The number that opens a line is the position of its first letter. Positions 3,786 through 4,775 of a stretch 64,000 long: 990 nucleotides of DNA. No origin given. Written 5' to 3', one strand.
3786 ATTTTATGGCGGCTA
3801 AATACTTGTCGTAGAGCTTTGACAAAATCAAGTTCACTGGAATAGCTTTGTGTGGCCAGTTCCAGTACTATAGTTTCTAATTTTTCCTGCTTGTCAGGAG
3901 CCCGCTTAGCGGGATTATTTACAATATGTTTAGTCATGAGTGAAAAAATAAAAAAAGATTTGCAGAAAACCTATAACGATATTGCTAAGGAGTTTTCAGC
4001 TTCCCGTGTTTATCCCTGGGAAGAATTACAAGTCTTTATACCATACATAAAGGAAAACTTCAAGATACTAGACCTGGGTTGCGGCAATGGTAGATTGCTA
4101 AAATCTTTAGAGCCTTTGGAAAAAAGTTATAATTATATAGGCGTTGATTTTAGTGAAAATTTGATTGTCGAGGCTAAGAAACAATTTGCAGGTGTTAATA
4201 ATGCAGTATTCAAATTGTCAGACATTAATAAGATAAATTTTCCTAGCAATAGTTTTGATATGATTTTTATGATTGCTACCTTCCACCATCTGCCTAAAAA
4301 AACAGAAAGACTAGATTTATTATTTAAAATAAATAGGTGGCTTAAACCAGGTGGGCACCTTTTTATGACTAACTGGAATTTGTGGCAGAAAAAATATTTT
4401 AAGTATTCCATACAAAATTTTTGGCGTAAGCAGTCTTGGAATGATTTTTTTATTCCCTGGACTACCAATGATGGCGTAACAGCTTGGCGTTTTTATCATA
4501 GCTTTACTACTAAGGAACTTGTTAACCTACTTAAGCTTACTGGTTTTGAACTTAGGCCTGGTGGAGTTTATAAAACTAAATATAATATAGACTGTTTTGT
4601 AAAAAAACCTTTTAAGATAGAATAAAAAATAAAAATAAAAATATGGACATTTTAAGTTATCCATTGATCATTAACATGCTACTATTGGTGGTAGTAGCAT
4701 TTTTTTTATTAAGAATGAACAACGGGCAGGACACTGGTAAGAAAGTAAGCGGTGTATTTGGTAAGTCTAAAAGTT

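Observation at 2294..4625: Divergent, start-overlapping Elp3 (radical-SAM/GNAT) and Trm9-like methyltransferase pair - a possible complete bacterial (m)cm5U34-type tRNA wobble-modification module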

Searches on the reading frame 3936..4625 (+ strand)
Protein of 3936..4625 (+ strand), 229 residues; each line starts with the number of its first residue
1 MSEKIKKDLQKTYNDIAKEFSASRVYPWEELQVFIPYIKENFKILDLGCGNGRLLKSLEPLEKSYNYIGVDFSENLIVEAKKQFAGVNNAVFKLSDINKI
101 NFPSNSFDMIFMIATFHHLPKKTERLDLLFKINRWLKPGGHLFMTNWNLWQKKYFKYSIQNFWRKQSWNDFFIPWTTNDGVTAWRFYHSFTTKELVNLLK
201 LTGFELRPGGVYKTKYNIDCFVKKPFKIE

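Call 3: search_protein_families(library=pfam, proteins=[window:3936-4625:+], max_evalue=0.01)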
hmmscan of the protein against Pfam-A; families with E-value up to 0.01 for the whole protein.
window:3936-4625:+ (229 aa): 16 families
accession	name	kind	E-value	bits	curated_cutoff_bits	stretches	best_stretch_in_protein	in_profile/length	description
PF13649.12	Methyltransf_25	-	1.5e-21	77.3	27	1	44-140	1-97/97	Methyltransferase domain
PF08241.18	Methyltransf_11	-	7.3e-21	75.1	21.2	1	45-143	1-94/95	Methyltransferase domain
PF13847.12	Methyltransf_31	-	1.5e-20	73.8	27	1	38-154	1-126/145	Methyltransferase domain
PF08242.18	Methyltransf_12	-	1.4e-19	71.1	30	1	45-142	1-98/98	Methyltransferase domain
PF13489.12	Methyltransf_23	-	4.1e-18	66.1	27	1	30-206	12-161/164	Methyltransferase domain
PF01209.24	Ubie_methyltran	-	7.8e-09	35.7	20.1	1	9-149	16-156/233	ubiE/COQ5 methyltransferase family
PF07021.18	MetW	-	5.4e-08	33.1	21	1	32-134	5-103/193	Methionine biosynthesis protein MetW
PF08003.17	Methyltransf_9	-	1.1e-06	28.3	23.8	1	26-146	102-219/315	Protein of unknown function (DUF1698)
PF05175.20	MTS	-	1.2e-05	25.5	23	1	33-146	22-141/170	Methyltransferase small domain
PF03141.22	Methyltransf_29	-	7.4e-05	21.9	23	1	42-150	119-223/506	Putative S-adenosyl-L-methionine-dependent methyltransferase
PF03848.20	TehB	-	8.8e-05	22.5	20.4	1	41-141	31-129/193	Tellurite resistance protein TehB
PF02353.26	CMAS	-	0.0001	22.2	27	1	40-147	62-167/273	Mycolic acid cyclopropane synthetase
PF02390.23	Methyltransf_4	-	0.00018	21.5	24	1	43-143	4-114/173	Putative methyltransferase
PF03291.22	mRNA_G-N7_MeTrfase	-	0.00037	20.1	26.6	1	40-88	61-108/315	mRNA (guanine-N(7))-methyltransferase domain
PF01135.25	PCMT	-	0.0021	18.3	20.3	1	36-122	70-158/210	Protein-L-isoaspartate(D-aspartate) O-methyltransferase (PCMT)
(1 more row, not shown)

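Call 4: search_protein_families(library=ncbifam, proteins=[window:3936-4625:+], max_evalue=0.01)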
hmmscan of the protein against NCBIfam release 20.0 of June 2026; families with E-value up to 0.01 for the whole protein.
window:3936-4625:+ (229 aa): 54 families (the best 25 are shown)
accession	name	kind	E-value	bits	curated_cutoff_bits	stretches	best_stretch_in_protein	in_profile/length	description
NF001244.0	PRK00216.1-5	equivalog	1.9e-12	47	216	1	9-152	17-161/236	bifunctional demethylmenaquinone methyltransferase/2-methoxy-6-polyprenyl-1,4-benzoquinol methylase UbiE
NF045667.1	MTase_DVU1556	equivalog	2.2e-12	46.9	155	1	39-147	21-122/213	DVU_1556 family methyltransferase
TIGR02072.1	BioC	equivalog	3.4e-12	46.7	184.95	1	40-146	34-134/244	malonyl-ACP O-methyltransferase BioC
NF041536.1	ArsM_DUF2284_UU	exception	4.1e-12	45.2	575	1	37-148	73-184/459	arsenite methyltransferase/DUF2284 domain selenoprotein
TIGR01934.1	MenG_MenH_UbiE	subfamily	7.8e-12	45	158.35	1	7-162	6-158/223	ubiquinone/menaquinone biosynthesis methyltransferase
NF043040.1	corrin_prot_MT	hypoth_equivalog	1e-11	44.7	180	1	37-146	38-149/216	corrinoid protein-associated methyltransferase CpaM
TIGR01983.1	UbiG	equivalog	7e-11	41.9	102.95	1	32-155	49-162/228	bifunctional 2-polyprenyl-6-hydroxyphenol methylase/3-demethylubiquinol 3-O-methyltransferase UbiG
NF040539.1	AST_met_ArsM_2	exception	1.6e-10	41.2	240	1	12-147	31-166/262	putative arsinothricin biosynthesis methyltransferase ArsM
NF002463.0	PRK01683.1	equivalog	1.8e-10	40.9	297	1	18-142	10-126/258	trans-aconitate 2-methyltransferase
TIGR02081.1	metW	equivalog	3.9e-10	39.6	189.5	1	31-134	4-103/194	methionine biosynthesis protein MetW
NF008823.0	PRK11873.1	subfamily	1.5e-08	34.5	263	1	39-144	76-181/272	arsenite methyltransferase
NF041537.1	ArsM_AhpD_UU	exception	1.7e-08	33.6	510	1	38-147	74-183/345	arsenite methyltransferase/AhpD domain selenoprotein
TIGR00452.1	TIGR00452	equivalog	4.4e-08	32.3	275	1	28-153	106-228/316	tRNA 5-methoxyuridine(34)/uridine 5-oxyacetic acid(34) synthase CmoB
NF001243.0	PRK00216.1-4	equivalog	5.8e-08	32.3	235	1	7-144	14-151/237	demethylmenaquinone methyltransferase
NF011650.0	PRK15068.1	equivalog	1.2e-07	30.9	209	1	28-199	111-277/324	tRNA 5-methoxyuridine(34)/uridine 5-oxyacetic acid(34) synthase CmoB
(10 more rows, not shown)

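Call 5: search_solved_structures(query=window:3936-4625:+, max_evalue=0.001, show_alignments=3)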
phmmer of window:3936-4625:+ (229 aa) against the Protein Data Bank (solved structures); distinct sequences matched with E-value up to 0.001: 69 (the best 60 are shown).
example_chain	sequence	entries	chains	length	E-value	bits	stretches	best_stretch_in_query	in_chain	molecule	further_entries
5wp5_A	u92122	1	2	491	2.8e-18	69.8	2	38-147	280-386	Phosphomethylethanolamine N-methyltransferase 2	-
5wp4_A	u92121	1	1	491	5.6e-18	68.8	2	38-147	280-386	Phosphoethanolamine N-methyltransferase 1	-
3sm3_A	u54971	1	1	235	6.5e-17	65.3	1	34-206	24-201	SAM-dependent methyltransferases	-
4r6w_A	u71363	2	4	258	1.2e-13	54.6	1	38-169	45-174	Phosphoethanolamine N-methyltransferase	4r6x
3uj6_A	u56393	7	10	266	7.9e-13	52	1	38-169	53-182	Phosphoethanolamine N-methyltransferase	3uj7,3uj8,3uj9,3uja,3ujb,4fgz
3ujd_A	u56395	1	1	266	7.9e-13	52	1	38-169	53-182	Phosphoethanolamine N-methyltransferase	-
1ve3_A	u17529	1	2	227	1.4e-12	51.1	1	11-146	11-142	hypothetical protein PH0226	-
4iv8_A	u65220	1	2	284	4.7e-12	49.4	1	37-148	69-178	Phosphoethanolamine N-methyltransferase,putative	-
3ujc_A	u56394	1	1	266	1.3e-11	48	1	38-169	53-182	Phosphoethanolamine N-methyltransferase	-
5cm2_Z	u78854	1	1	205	3.1e-11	46.8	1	23-212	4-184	TRNA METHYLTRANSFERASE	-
3bkw_A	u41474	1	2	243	4.8e-10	42.9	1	25-145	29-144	S-adenosylmethionine dependent methyltransferase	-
4mwz_A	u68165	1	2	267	5.1e-10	42.8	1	39-149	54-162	Phosphoethanolamine N-methyltransferase, putative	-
4iv0_A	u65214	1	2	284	6e-10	42.5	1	39-149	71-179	Phosphoethanolamine N-methyltransferase, putative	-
3dh0_A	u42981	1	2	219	2.9e-09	40.3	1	38-149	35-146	SAM dependent methyltransferase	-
6uv6_A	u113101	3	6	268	2.1e-08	37.5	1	30-145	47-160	D-glucose O-methyltransferase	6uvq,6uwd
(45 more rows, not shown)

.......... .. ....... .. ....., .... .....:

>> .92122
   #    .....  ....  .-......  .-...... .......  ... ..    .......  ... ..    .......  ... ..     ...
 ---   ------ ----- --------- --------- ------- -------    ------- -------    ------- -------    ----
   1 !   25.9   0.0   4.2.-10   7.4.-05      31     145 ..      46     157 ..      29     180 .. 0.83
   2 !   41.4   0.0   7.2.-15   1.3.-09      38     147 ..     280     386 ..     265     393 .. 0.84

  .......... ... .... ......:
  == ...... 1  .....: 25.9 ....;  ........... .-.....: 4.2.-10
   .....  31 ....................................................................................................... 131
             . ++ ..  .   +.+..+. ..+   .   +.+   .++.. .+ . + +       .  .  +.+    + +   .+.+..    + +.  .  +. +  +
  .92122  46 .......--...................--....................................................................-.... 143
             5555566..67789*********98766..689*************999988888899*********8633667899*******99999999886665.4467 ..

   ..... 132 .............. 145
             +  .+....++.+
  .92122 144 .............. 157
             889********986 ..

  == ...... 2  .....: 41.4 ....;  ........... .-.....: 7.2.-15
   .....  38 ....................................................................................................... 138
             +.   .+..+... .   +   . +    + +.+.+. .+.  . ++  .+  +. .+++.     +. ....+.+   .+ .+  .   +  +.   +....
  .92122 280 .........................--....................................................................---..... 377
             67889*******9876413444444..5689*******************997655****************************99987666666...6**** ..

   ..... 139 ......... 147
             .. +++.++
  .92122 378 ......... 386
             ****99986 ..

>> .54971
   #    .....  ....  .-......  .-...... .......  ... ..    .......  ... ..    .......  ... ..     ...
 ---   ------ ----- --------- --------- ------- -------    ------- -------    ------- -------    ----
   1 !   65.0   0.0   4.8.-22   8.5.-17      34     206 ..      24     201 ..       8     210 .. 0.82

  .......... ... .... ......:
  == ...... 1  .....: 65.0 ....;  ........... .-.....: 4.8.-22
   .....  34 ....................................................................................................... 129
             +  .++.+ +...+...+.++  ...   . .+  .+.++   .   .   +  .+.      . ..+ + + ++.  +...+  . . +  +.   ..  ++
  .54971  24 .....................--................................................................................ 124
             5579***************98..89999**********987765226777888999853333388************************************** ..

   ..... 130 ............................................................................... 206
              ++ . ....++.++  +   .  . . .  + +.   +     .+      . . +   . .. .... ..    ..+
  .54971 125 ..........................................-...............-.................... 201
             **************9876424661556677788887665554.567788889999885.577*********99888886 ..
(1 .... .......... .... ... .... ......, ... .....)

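Call 7: find_homologous_proteins(query=window:3936-4625:+, max_evalue=0.001)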
Query window:3936-4625:+ (229 aa): 1374 proteins with E <= 0.001 among 3612 candidates; the best 120 are listed.
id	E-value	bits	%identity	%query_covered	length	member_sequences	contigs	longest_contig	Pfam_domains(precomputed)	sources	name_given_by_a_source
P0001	5.7e-136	470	86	100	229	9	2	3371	PF07021.19,PF13847.13,PF13489.13,PF05175.21,PF13649.13,PF01209.25,PF08241.19,PF08242.19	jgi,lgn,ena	-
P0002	2.9e-114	399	75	100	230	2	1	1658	PF07021.19,PF13847.13,PF13489.13,PF05175.21,PF13649.13,PF01209.25,PF08241.19,PF08242.19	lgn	-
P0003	1.7e-101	357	68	98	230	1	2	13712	PF07021.19,PF13847.13,PF13489.13,PF05175.21,PF13649.13,PF01209.25,PF08241.19,PF08242.19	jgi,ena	-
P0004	5.8e-100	352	67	99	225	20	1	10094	PF07021.19,PF13847.13,PF13489.13,PF05175.21,PF13649.13,PF01209.25,PF08241.19,PF08242.19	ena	-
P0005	3.1e-99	350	65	98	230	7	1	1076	PF07021.19,PF13847.13,PF13489.13,PF13649.13,PF01209.25,PF08241.19,PF08242.19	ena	-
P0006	1.2e-98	348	67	97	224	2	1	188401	PF07021.19,PF13847.13,PF13489.13,PF05175.21,PF13649.13,PF01209.25,PF08241.19,PF08242.19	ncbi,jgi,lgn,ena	ncbi:MAG: class I SAM-dependent methyltransferase [Patescibacteria group bacterium]|jgi:ubiquinone/m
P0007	1.8e-98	347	65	97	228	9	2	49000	PF07021.19,PF13847.13,PF13489.13,PF05175.21,PF13649.13,PF01209.25,PF08241.19,PF08242.19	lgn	-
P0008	2.4e-98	347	65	97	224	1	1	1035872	PF13847.13,PF13489.13,PF05175.21,PF13649.13,PF01209.25,PF08241.19,PF08242.19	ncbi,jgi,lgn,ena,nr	ncbi:class I SAM-dependent methyltransferase [Patescibacteria group bacterium]|nr:class I SAM-depend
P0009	4.7e-98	346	66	97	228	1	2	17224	PF07021.19,PF13847.13,PF13489.13,PF05175.21,PF13649.13,PF01209.25,PF08241.19,PF08242.19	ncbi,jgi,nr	ncbi:MAG: class I SAM-dependent methyltransferase [Ignavibacteriales bacterium]|nr:MAG: class I SAM-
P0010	2.8e-97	343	69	93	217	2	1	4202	PF07021.19,PF13847.13,PF13489.13,PF05175.21,PF13649.13,PF01209.25,PF08241.19,PF08242.19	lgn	-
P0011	1.2e-96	341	65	99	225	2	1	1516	PF07021.19,PF13847.13,PF13489.13,PF05175.21,PF13649.13,PF02390.24,PF01209.25,PF08241.19,PF08242.19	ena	-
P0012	1.0e-95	338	67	93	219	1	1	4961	PF07021.19,PF13847.13,PF13489.13,PF05175.21,PF13649.13,PF02390.24,PF01209.25,PF08241.19,PF08242.19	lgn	-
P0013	1.5e-95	338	65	95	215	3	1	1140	PF07021.19,PF13847.13,PF13489.13,PF05175.21,PF13649.13,PF02390.24,PF01209.25,PF08241.19,PF08242.19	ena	-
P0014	3.2e-95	336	67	94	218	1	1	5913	PF07021.19,PF13847.13,PF13489.13,PF05175.21,PF13649.13,PF01209.25,PF08241.19,PF08242.19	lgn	-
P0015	1.1e-93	331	65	97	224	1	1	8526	PF07021.19,PF13847.13,PF13489.13,PF05175.21,PF13649.13,PF01209.25,PF08241.19,PF08242.19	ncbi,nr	ncbi:class I SAM-dependent methyltransferase [bacterium]|nr:class I SAM-dependent methyltransferase 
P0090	5.4e-48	182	46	93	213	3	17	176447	PF07021.19,PF13847.13,PF13489.13,PF02353.27,PF05175.21,PF13649.13,PF01209.25,PF08241.19,PF08242.19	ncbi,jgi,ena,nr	ncbi:MAG TPA: methyltransferase domain-containing protein [bacterium]|jgi:tRNA (uracil-5-)-methyltra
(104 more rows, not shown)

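Call 10: find_encoding_contigs(protein=P0008, flank=6000, max_places=3)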
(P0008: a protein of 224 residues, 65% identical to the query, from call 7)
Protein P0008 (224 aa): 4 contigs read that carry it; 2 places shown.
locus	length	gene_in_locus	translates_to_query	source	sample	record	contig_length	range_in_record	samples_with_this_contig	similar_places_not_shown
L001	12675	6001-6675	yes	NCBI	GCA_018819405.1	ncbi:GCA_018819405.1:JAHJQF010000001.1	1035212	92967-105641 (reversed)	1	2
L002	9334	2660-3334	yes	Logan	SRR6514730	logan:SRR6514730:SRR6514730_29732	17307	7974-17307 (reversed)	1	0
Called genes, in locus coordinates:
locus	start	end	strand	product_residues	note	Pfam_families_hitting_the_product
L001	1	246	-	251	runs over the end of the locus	PF01978:TrmB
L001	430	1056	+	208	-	-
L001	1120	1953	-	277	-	PF00763:THF_DHG_CYH, PF02882:THF_DHG_CYH_C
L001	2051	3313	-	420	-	PF00464:SHMT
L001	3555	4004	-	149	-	-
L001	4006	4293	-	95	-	-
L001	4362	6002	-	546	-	PF04055:Radical_SAM, PF16199:Radical_SAM_C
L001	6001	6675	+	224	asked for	PF01209:Ubie_methyltran, PF05175:MTS (weak), PF13489:Methyltransf_23, PF13847:Methyltransf_31, PF08241:Methyltransf_11, PF08242:Methyltransf_12, PF13649:Methyltransf_25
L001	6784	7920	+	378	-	PF04519:Bactofilin (faint), PF26514:DUF8173 (weak)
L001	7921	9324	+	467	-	PF02878:PGM_PMM_I, PF02879:PGM_PMM_II, PF02880:PGM_PMM_III, PF00408:PGM_PMM_IV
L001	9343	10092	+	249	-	PF01145:Band_7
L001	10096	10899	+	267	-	PF01177:Asp_Glu_race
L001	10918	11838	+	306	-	PF00056:Ldh_1_N, PF02866:Ldh_1_C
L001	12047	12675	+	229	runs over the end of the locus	-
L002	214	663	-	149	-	-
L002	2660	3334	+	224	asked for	PF01209:Ubie_methyltran, PF05175:MTS (weak), PF13489:Methyltransf_23, PF13847:Methyltransf_31, PF08241:Methyltransf_11, PF08242:Methyltransf_12, PF13649:Methyltransf_25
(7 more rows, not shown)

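Call 11: find_encoding_contigs(protein=P0090, flank=6000, max_places=4)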
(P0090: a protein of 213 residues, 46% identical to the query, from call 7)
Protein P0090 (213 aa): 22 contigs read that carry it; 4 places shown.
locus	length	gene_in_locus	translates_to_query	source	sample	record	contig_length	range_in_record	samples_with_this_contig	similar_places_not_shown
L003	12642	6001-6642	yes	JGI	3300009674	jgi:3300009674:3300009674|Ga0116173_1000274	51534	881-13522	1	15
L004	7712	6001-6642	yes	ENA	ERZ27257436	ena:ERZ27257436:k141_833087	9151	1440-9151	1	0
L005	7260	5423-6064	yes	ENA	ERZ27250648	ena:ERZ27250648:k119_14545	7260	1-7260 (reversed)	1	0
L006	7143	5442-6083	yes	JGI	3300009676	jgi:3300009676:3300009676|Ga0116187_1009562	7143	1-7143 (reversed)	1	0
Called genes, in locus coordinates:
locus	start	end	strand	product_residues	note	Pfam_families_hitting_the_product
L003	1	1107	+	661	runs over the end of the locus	?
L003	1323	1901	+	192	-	PF01997:Translin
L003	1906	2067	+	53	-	-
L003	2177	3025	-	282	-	PF00763:THF_DHG_CYH, PF02882:THF_DHG_CYH_C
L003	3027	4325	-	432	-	PF00464:SHMT, PF01212:Beta_elim_lyase (weak), PF00155:Aminotran_1_2, PF01053:Cys_Met_Meta_PP (weak)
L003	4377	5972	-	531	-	PF04055:Radical_SAM, PF16199:Radical_SAM_C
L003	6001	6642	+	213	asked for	PF01209:Ubie_methyltran, PF13489:Methyltransf_23, PF02353:CMAS (weak), PF05175:MTS (weak), PF13649:Methyltransf_25, PF13847:Methyltransf_31, PF08241:Methyltransf_11, PF08242:Methyltransf_12, +1 more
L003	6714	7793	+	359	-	-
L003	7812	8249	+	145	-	PF12666:PrgI (weak)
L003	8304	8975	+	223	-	PF26593:TraC-like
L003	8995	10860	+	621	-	PF01935:DUF87 (weak), PF12846:AAA_10, PF19044:P-loop_TraG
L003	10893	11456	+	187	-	-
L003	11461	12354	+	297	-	-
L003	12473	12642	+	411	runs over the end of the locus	-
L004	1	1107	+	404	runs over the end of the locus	PF07581:Glug (weak), PF16403:Bact_surface_Ig-like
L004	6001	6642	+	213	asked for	PF01209:Ubie_methyltran, PF13489:Methyltransf_23, PF02353:CMAS (weak), PF05175:MTS (weak), PF13649:Methyltransf_25, PF13847:Methyltransf_31, PF08241:Methyltransf_11, PF08242:Methyltransf_12, +1 more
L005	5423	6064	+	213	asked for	PF01209:Ubie_methyltran, PF13489:Methyltransf_23, PF02353:CMAS (weak), PF05175:MTS (weak), PF13649:Methyltransf_25, PF13847:Methyltransf_31, PF08241:Methyltransf_11, PF08242:Methyltransf_12, +1 more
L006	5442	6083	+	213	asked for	PF01209:Ubie_methyltran, PF13489:Methyltransf_23, PF02353:CMAS (weak), PF05175:MTS (weak), PF13649:Methyltransf_25, PF13847:Methyltransf_31, PF08241:Methyltransf_11, PF08242:Methyltransf_12, +1 more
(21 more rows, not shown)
